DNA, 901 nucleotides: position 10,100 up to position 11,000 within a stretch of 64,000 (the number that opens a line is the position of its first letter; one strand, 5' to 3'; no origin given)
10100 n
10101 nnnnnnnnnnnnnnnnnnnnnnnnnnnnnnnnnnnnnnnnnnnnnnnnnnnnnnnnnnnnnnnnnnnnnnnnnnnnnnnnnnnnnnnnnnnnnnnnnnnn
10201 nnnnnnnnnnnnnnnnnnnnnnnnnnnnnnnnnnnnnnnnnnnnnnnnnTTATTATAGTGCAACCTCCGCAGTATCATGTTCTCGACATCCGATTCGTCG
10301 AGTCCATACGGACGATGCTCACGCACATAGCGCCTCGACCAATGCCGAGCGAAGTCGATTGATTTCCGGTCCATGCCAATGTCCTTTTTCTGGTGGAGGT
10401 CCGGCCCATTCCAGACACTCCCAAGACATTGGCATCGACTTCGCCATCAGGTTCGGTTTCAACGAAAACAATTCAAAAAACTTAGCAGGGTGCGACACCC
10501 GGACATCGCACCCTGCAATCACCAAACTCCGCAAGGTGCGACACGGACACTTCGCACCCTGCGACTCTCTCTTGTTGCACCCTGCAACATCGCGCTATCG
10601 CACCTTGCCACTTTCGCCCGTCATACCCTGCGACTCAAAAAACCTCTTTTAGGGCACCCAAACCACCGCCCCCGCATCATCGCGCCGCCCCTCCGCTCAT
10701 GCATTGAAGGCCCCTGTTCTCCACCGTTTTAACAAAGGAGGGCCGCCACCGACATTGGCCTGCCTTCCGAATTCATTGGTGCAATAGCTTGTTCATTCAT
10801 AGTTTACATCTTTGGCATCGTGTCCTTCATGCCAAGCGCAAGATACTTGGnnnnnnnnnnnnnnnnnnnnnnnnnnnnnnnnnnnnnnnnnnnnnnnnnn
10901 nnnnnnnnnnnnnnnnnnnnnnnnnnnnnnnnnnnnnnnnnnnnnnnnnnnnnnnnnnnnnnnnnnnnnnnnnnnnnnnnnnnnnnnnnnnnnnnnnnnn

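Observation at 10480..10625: Iteron-like operator array upstream of a sigma-region-4-like regulator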

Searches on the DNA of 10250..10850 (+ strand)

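Call 70: search_rna_families(source=window, start=10250, end=10850, threshold=evalue, max_evalue=5)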
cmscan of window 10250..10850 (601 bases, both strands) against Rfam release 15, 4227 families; matches with E-value up to 5: 3.
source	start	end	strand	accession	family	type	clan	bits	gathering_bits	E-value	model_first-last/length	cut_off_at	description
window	10484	10602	-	RF00166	PrrB_RsmZ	Gene; sRNA;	CL00106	20.1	44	0.019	1-133/133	no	PrrB/RsmZ RNA family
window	10756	10818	-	RF00606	SNORD93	Gene; snRNA; snoRNA; CD-box;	-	16.5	60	4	1-74/74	no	Small nucleolar RNA SNORD93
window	10380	10441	-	RF01696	Chlorobi-1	Gene; sRNA;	-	13.3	50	1.1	1-67/67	no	Chlorobi-1 RNA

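Call 72: search_rna_families(source=window, start=10400, end=10700, threshold=evalue, max_evalue=1, show_alignments=2)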
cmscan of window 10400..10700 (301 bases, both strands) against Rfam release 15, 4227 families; matches with E-value up to 1: 1.
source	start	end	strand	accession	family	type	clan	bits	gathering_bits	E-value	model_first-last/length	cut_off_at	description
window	10484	10602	-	RF00166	PrrB_RsmZ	Gene; sRNA;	CL00106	20.1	44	0.0094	1-133/133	no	PrrB/RsmZ RNA family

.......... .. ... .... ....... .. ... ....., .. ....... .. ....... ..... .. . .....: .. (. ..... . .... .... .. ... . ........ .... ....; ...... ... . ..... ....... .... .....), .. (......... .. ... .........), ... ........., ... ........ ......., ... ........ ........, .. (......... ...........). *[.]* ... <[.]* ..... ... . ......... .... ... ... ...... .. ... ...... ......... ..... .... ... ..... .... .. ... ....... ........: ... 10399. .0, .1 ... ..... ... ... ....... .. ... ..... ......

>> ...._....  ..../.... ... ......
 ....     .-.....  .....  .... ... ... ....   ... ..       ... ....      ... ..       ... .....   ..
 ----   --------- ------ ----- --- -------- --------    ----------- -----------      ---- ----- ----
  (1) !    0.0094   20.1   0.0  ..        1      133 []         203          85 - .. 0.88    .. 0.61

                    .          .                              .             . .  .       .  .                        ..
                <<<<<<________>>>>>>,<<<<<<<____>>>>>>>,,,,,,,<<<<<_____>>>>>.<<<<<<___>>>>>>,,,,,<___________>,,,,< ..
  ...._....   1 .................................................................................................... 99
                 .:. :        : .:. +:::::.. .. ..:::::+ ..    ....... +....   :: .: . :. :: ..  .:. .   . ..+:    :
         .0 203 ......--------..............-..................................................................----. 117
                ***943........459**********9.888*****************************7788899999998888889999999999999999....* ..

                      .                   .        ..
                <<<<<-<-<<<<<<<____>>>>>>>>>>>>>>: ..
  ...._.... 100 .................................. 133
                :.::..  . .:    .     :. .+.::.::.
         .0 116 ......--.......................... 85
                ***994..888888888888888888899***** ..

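Call 84: search_dna_similar(query=window:10440-10660:+, collection=plasmids, mode=distant, max_evalue=0.01, max_rows=10)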
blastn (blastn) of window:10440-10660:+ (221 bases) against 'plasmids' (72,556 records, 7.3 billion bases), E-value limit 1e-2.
No match.

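Call 85: search_dna_similar(query=window:10440-10660:+, collection=phages, mode=distant, max_evalue=0.01, max_rows=10)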
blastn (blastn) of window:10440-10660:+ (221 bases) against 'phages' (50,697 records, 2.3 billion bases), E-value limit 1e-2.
No match.
